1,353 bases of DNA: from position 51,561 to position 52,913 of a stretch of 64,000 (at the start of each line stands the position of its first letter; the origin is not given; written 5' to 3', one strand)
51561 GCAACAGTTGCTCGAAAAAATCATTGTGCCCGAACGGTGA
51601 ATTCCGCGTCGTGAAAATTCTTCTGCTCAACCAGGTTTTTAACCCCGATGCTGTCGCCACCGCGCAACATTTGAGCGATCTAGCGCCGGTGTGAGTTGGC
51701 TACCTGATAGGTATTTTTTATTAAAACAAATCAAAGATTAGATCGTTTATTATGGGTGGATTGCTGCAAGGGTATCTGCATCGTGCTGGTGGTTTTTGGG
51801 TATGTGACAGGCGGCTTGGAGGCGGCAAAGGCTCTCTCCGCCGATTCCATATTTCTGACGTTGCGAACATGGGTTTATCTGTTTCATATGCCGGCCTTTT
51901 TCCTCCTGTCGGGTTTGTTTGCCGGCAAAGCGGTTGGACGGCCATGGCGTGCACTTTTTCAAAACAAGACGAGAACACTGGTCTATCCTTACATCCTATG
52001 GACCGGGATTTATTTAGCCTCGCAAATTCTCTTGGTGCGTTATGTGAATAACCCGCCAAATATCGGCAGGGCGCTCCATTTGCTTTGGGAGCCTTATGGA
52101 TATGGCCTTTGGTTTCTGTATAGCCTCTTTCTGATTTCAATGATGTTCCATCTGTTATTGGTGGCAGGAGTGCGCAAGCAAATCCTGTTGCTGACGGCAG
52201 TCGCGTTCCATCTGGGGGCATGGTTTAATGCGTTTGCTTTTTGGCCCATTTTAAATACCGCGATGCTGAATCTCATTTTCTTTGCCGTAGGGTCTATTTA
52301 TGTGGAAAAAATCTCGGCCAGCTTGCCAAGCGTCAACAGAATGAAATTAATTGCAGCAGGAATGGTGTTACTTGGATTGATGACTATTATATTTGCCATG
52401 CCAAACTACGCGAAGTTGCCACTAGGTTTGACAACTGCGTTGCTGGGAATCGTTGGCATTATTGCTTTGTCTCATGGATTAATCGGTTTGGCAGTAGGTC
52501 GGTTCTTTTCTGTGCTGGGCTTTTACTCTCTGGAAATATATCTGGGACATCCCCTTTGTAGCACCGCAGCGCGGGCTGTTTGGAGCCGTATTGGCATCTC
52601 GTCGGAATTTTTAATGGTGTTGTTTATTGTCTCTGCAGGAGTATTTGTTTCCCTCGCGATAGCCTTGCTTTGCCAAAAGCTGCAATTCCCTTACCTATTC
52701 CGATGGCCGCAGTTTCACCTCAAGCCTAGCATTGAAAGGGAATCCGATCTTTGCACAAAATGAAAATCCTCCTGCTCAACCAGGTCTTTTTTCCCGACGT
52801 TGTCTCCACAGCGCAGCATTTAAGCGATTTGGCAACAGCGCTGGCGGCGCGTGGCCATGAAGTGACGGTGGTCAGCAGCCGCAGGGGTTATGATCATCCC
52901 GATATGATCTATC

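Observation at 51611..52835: Acyltransferase cassette flanked by a diverged duplicate of the downstream glycosyltransferase's 5' end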

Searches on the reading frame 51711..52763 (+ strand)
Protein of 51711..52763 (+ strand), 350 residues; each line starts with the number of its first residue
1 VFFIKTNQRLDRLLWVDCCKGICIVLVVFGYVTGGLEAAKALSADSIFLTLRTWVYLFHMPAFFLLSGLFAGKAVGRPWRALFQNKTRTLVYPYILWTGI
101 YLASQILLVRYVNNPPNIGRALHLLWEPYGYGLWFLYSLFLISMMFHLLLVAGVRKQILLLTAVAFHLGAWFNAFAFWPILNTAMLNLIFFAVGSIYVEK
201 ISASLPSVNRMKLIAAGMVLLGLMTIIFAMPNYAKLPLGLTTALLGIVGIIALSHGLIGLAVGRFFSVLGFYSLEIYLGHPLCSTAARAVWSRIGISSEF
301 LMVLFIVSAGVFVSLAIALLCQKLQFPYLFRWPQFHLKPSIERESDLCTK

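Call 6: search_protein_families(library=pfam, proteins=[window:51711-52763:+], max_evalue=0.01)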
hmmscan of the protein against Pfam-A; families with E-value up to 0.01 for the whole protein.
window:51711-52763:+ (350 aa): 1 family
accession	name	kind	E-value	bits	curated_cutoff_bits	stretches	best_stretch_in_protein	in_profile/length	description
PF01757.29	Acyl_transf_3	-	3.1e-19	69.6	31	1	14-318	2-325/326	Acyltransferase domain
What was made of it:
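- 51720..52763 (+): AT3 (PF01757) acyltransferase reading frame. ATT at 51720 sits at the position of the homolog's ATG; the first canonical start is GTG 51756; the stop overlaps the GT start. Pfam 69.6 bits (call 6).
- On AT3 acyltransferase (Pfam PF01757), gene at 51720/51756-52763: 69.6 bits against a cutoff of 31, matching profile positions 2-325 of 326 (call 6).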

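Call 16: find_homologous_proteins(query=window:51711-52760:+)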
Query window:51711-52760:+ (350 aa): 125 proteins with E <= 0.001 among 8000 candidates; the best 120 are listed.
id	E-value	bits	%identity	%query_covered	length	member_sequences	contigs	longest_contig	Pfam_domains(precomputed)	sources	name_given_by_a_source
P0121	6.0e-207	705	100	93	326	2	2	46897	PF01757.29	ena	-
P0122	6.9e-126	438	64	89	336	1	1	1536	PF01757.29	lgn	-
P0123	2.7e-125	436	58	94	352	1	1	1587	PF01757.29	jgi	jgi:fucose 4-O-acetylase-like acetyltransferase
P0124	1.9e-117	411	57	94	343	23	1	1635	PF01757.29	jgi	-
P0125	2.0e-116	407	57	97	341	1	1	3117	PF01757.29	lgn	-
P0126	3.0e-116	407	58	95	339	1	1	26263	PF01757.29,PF07786.19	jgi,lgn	-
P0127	1.3e-115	405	57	96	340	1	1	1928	PF01757.29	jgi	jgi:fucose 4-O-acetylase-like acetyltransferase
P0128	3.1e-114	400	57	96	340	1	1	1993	PF01757.29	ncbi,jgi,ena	jgi:fucose 4-O-acetylase-like acetyltransferase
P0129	8.3e-112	392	54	94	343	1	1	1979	PF01757.29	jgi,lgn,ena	jgi:fucose 4-O-acetylase-like acetyltransferase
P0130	8.0e-110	386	55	95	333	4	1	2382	PF01757.29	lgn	-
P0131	5.1e-108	380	58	91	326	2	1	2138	PF01757.29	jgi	-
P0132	1.2e-107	378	55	95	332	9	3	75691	PF01757.29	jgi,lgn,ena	jgi:fucose 4-O-acetylase-like acetyltransferase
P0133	3.8e-107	377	52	98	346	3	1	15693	PF01757.29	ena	-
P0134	2.3e-106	374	57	92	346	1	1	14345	PF01757.29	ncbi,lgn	-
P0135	9.8e-103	362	54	94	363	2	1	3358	PF01757.29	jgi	jgi:fucose 4-O-acetylase-like acetyltransferase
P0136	4.8e-101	357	54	91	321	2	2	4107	PF01757.29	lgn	-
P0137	2.1e-99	351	51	95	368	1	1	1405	PF01757.29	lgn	-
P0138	2.7e-98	348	52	94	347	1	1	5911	PF01757.29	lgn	-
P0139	7.2e-98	346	52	93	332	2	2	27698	PF01757.29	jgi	jgi:fucose 4-O-acetylase-like acetyltransferase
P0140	7.6e-98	346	51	92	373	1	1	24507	PF01757.29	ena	-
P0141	1.6e-97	345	53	95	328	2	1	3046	PF01757.29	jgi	-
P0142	2.9e-97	344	51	98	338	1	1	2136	PF01757.29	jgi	jgi:fucose 4-O-acetylase-like acetyltransferase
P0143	4.0e-94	334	50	92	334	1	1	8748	PF01757.29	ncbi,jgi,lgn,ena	jgi:fucose 4-O-acetylase-like acetyltransferase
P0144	4.4e-93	331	49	95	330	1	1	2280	PF01757.29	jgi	jgi:fucose 4-O-acetylase-like acetyltransferase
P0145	1.8e-90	322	50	93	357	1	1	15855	PF01757.29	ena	-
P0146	1.3e-87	313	46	97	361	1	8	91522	PF01757.29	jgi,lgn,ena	jgi:fucose 4-O-acetylase-like acetyltransferase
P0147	2.1e-86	309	45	96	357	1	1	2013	PF01757.29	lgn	-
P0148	1.3e-84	303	50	92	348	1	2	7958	PF01757.29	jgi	jgi:fucose 4-O-acetylase-like acetyltransferase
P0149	1.7e-84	302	47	95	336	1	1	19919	PF01757.29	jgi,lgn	jgi:fucose 4-O-acetylase-like acetyltransferase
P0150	7.1e-84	300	48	93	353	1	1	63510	PF01757.29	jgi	jgi:surface polysaccharide O-acyltransferase-like enzyme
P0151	1.7e-83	299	47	93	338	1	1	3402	PF01757.29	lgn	-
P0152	2.5e-83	298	47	93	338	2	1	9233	PF01757.29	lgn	-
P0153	2.1e-82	295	47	93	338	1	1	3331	PF01757.29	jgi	jgi:fucose 4-O-acetylase-like acetyltransferase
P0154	3.0e-82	295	48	93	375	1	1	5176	PF01757.29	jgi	jgi:fucose 4-O-acetylase-like acetyltransferase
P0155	3.0e-82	295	45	96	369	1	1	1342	PF01757.29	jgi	jgi:fucose 4-O-acetylase-like acetyltransferase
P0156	1.9e-81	292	44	97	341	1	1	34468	PF01757.29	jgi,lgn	jgi:fucose 4-O-acetylase-like acetyltransferase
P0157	2.0e-81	292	47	92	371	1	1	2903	PF01757.29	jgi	jgi:fucose 4-O-acetylase-like acetyltransferase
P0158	6.2e-81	291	48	93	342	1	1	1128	PF01757.29,PF07786.19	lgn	-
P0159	8.0e-81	290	44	96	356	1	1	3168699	PF01757.29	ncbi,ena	-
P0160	8.5e-81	290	48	92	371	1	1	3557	PF01757.29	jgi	jgi:fucose 4-O-acetylase-like acetyltransferase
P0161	2.9e-80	288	46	91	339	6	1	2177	PF01757.29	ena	-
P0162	3.0e-80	288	46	94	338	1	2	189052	PF01757.29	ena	-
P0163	3.7e-80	288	47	95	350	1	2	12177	PF01757.29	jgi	jgi:fucose 4-O-acetylase-like acetyltransferase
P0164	4.8e-80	288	45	94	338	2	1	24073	PF01757.29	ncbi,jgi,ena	jgi:fucose 4-O-acetylase-like acetyltransferase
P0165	4.9e-80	288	46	93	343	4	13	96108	PF01757.29,PF07786.19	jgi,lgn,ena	jgi:fucose 4-O-acetylase-like acetyltransferase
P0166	6.6e-80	287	47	94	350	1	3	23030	PF01757.29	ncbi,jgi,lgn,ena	-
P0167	2.2e-79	285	45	94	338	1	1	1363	PF01757.29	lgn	-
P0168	3.0e-79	285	46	93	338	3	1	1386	PF01757.29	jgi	-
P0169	9.6e-79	283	43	95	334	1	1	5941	PF01757.29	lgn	-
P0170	3.4e-78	282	45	97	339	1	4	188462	PF01757.29,PF07786.19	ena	-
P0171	5.6e-78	281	45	95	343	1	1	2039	PF01757.29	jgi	-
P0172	1.9e-77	279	47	94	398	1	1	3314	PF01757.29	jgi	jgi:fucose 4-O-acetylase-like acetyltransferase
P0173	2.3e-77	279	45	93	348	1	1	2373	PF01757.29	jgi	jgi:fucose 4-O-acetylase-like acetyltransferase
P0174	6.7e-77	277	47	92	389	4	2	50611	PF01757.29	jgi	jgi:fucose 4-O-acetylase-like acetyltransferase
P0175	9.4e-77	277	48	92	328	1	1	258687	PF01757.29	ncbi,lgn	-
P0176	1.7e-76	276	45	92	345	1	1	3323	PF01757.29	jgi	jgi:fucose 4-O-acetylase-like acetyltransferase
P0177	2.8e-76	275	46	94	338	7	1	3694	PF01757.29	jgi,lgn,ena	-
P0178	8.8e-76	274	44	95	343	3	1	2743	PF01757.29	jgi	-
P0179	9.9e-76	273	46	91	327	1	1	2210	PF01757.29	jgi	jgi:fucose 4-O-acetylase-like acetyltransferase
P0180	1.0e-75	273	45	94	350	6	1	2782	PF01757.29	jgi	jgi:fucose 4-O-acetylase-like acetyltransferase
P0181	4.3e-75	271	46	92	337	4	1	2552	PF01757.29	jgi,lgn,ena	jgi:fucose 4-O-acetylase-like acetyltransferase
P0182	1.0e-74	270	45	96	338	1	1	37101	PF01757.29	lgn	-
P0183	3.2e-74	268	41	96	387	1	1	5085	PF01757.29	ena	-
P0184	6.2e-73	264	46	93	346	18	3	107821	PF01757.29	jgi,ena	-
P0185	6.4e-73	264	43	92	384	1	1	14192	PF01757.29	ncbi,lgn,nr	ncbi:MAG: acyltransferase [Verrucomicrobia bacterium]|nr:acyltransferase [Verrucomicrobiota bacteriu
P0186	1.9e-71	259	44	94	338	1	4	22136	PF01757.29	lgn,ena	-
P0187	4.6e-70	255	43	92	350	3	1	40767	PF01757.29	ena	-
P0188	3.8e-69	252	44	92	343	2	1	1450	PF01757.29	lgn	-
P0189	4.4e-68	248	45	88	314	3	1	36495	PF01757.29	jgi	-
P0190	5.5e-67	245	43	89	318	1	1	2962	PF01757.29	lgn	-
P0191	6.1e-65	238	42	94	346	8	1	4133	PF01757.29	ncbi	-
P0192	1.2e-57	214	44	79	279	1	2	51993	PF01757.29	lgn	-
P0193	5.5e-43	166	29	98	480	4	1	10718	PF01757.29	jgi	-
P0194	1.3e-36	145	32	91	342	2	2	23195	PF01757.29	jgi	jgi:fucose 4-O-acetylase-like acetyltransferase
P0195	5.9e-33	133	31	93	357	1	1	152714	PF01757.29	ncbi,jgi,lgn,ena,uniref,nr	ncbi:MAG: acyltransferase [Drouetiella hepatica Uher 2000/2452]|jgi:fucose 4-O-acetylase-like acetyl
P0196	4.3e-32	130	31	93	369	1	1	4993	PF01757.29,PF07786.19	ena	-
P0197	2.6e-30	124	31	93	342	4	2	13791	PF01757.29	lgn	-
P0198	1.5e-29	122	31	94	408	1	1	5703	PF01757.29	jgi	jgi:fucose 4-O-acetylase-like acetyltransferase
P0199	1.1e-27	115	29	94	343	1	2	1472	PF01757.29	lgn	-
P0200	1.4e-26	112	31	93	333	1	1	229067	PF01757.29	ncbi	-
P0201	2.2e-25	108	32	92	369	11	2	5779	PF01757.29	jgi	jgi:fucose 4-O-acetylase-like acetyltransferase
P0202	1.3e-24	105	30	91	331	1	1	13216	PF01757.29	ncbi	-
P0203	1.7e-24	105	31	95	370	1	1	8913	PF01757.29,PF07786.19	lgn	-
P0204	2.6e-23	101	30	95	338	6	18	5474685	PF01757.29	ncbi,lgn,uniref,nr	ncbi:acyltransferase family protein [Serratia inhibens]|uniref:acyltransferase family protein n=1 Ta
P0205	3.5e-23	101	30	93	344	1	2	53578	PF01757.29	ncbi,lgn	-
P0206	5.6e-23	100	28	96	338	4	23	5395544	PF01757.29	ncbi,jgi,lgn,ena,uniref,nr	ncbi:TPA: acyltransferase [Serratia liquefaciens]|jgi:fucose 4-O-acetylase-like acetyltransferase|un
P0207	5.8e-23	100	29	95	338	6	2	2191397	PF01757.29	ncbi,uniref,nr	ncbi:acyltransferase [Serratia proteamaculans]|uniref:acyltransferase family protein n=1 Tax=Serrati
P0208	1.2e-22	99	30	95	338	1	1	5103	PF01757.29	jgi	jgi:fucose 4-O-acetylase-like acetyltransferase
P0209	1.5e-22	99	31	93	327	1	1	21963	PF01757.29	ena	-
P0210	1.6e-22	98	30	92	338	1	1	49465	PF01757.29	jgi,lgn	-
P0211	1.8e-22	98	30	95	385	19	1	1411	PF01757.29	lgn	-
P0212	1.8e-22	98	42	39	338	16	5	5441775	PF01757.29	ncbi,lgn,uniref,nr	ncbi:acyltransferase [Serratia plymuthica]|uniref:acyltransferase family protein n=1 Tax=Serratia pl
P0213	2.0e-22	98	33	80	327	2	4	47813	PF01757.29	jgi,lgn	jgi:fucose 4-O-acetylase-like acetyltransferase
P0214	2.3e-22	98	42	37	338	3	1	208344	PF01757.29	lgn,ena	-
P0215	5.9e-22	97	29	95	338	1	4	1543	PF01757.29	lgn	-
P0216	2.2e-21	95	34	81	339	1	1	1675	PF01757.29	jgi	jgi:fucose 4-O-acetylase-like acetyltransferase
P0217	2.5e-21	95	29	94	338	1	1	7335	PF01757.29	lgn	-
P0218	6.4e-21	93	28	92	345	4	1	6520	PF01757.29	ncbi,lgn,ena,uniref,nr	ncbi:acyltransferase family protein [Klebsiella variicola]|uniref:acyltransferase family protein n=1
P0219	2.7e-20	91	31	93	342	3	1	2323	PF01757.29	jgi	jgi:fucose 4-O-acetylase-like acetyltransferase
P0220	6.2e-20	90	30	93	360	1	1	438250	PF01757.29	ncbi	-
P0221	1.4e-19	89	28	95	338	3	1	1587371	PF01757.29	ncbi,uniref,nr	ncbi:acyltransferase family protein [Serratia proteamaculans]|uniref:acyltransferase family protein 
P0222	1.8e-19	88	28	92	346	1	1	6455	PF01757.29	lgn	-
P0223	7.2e-19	86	31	93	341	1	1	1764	PF01757.29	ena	-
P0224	9.7e-19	86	28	93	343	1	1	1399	PF01757.29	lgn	-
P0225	1.1e-15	76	26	91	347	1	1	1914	PF01757.29,PF10129.16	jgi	jgi:fucose 4-O-acetylase-like acetyltransferase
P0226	1.1e-15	76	26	91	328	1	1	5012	PF01757.29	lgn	-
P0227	1.4e-15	76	29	93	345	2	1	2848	PF01757.29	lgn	-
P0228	1.3e-14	72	29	93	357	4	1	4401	PF01757.29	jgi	jgi:uncharacterized membrane protein YcfT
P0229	6.8e-14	70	27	97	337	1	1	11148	PF01757.29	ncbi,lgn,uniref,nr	ncbi:acyltransferase family protein [Pseudorhodobacter sp.]|uniref:acyltransferase family protein n=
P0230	1.0e-13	69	43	36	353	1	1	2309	PF01757.29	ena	-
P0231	1.2e-13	69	26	91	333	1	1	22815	PF01757.29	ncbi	-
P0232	6.4e-13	67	27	89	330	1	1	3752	PF01757.29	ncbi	-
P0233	1.1e-11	63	37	37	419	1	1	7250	PF01757.29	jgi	jgi:uncharacterized membrane protein YcfT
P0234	3.4e-11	61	37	45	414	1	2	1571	PF01757.29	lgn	-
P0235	8.6e-11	60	36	37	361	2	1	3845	PF01757.29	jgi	jgi:uncharacterized membrane protein YcfT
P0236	3.0e-10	58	28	77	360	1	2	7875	PF01757.29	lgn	-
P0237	3.1e-10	58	26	86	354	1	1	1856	PF01757.29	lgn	-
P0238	1.5e-9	56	46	17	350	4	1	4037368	PF01757.29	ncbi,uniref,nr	ncbi:conserved membrane hypothetical protein [uncultured Alphaproteobacteria bacterium]|uniref:Acylt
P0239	5.0e-9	54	46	17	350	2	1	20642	PF01757.29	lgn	-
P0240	9.7e-9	53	35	40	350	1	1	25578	PF01757.29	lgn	-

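Call 19: find_encoding_contigs(protein=P0122, flank=3000, max_places=3)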
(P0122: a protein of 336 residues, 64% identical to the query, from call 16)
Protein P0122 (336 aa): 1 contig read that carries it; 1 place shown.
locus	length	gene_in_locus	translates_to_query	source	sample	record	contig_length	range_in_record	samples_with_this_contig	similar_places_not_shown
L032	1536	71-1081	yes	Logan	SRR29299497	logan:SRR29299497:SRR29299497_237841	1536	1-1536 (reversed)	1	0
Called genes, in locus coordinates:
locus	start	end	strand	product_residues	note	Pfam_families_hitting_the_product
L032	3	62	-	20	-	?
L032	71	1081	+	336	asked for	PF01757:Acyl_transf_3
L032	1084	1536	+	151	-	?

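Call 20: find_encoding_contigs(protein=P0126, flank=6000, max_places=2)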
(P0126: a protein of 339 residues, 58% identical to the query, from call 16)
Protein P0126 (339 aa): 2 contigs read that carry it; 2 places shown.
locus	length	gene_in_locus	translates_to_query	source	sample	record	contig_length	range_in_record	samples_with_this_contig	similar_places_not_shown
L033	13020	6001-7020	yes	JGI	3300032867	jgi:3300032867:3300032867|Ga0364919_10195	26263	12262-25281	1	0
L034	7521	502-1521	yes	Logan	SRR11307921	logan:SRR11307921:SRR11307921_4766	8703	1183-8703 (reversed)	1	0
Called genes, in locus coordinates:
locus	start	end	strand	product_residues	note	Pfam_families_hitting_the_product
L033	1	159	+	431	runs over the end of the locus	PF20706:GT4-conflict (weak), PF00534:Glycos_transf_1, PF13692:Glyco_trans_1_4, PF13524:Glyco_trans_1_2 (weak)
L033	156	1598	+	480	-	-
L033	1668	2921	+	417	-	PF20706:GT4-conflict, PF00534:Glycos_transf_1, PF13692:Glyco_trans_1_4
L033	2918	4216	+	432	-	PF13439:Glyco_transf_4, PF13579:Glyco_trans_4_4, PF00534:Glycos_transf_1 (weak), PF13692:Glyco_trans_1_4, PF00534:Glycos_transf_1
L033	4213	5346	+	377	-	PF01757:Acyl_transf_3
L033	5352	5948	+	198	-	PF02698:DUF218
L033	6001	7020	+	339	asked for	PF01757:Acyl_transf_3, PF07786:HGSNAT_cat (weak)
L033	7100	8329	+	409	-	PF13439:Glyco_transf_4, PF13579:Glyco_trans_4_4, PF00534:Glycos_transf_1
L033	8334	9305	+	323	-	-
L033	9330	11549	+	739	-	PF00989:PAS (faint), PF08448:PAS_4, PF13426:PAS_9 (weak), PF00512:HisKA, PF02518:HATPase_c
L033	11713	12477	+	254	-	-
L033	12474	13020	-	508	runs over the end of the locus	?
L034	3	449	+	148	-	?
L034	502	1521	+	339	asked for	PF01757:Acyl_transf_3, PF07786:HGSNAT_cat (weak)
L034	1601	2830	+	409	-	PF13439:Glyco_transf_4, PF13579:Glyco_trans_4_4, PF00534:Glycos_transf_1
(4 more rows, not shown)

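Call 21: find_encoding_contigs(protein=P0132, flank=6000, max_places=2)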
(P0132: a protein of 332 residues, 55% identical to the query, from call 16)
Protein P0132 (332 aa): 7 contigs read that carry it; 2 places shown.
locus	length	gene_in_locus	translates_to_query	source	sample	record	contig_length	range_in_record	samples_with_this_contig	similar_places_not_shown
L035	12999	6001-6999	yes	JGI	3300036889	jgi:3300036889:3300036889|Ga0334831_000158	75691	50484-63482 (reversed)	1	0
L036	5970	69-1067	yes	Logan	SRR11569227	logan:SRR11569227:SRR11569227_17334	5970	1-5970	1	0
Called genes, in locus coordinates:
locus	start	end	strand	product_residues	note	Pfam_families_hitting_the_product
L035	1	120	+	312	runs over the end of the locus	PF00535:Glycos_transf_2, PF10111:Glyco_tranf_2_2, PF13641:Glyco_tranf_2_3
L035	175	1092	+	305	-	-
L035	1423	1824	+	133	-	PF05050:Methyltransf_21 (weak)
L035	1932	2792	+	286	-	-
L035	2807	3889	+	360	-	PF00535:Glycos_transf_2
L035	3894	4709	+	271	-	PF05050:Methyltransf_21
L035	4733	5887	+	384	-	PF13439:Glyco_transf_4 (faint), PF00534:Glycos_transf_1, PF13692:Glyco_trans_1_4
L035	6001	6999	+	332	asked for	PF01757:Acyl_transf_3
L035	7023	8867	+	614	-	-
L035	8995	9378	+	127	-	PF05635:23S_rRNA_IVP, PF22296:bAvd (weak)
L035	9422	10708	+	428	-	PF01757:Acyl_transf_3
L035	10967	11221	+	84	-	PF01541:GIY-YIG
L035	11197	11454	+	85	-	-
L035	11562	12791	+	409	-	PF13439:Glyco_transf_4 (faint), PF20706:GT4-conflict (faint), PF00534:Glycos_transf_1, PF13692:Glyco_trans_1_4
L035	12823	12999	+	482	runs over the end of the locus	-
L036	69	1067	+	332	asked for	PF01757:Acyl_transf_3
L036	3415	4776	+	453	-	PF01757:Acyl_transf_3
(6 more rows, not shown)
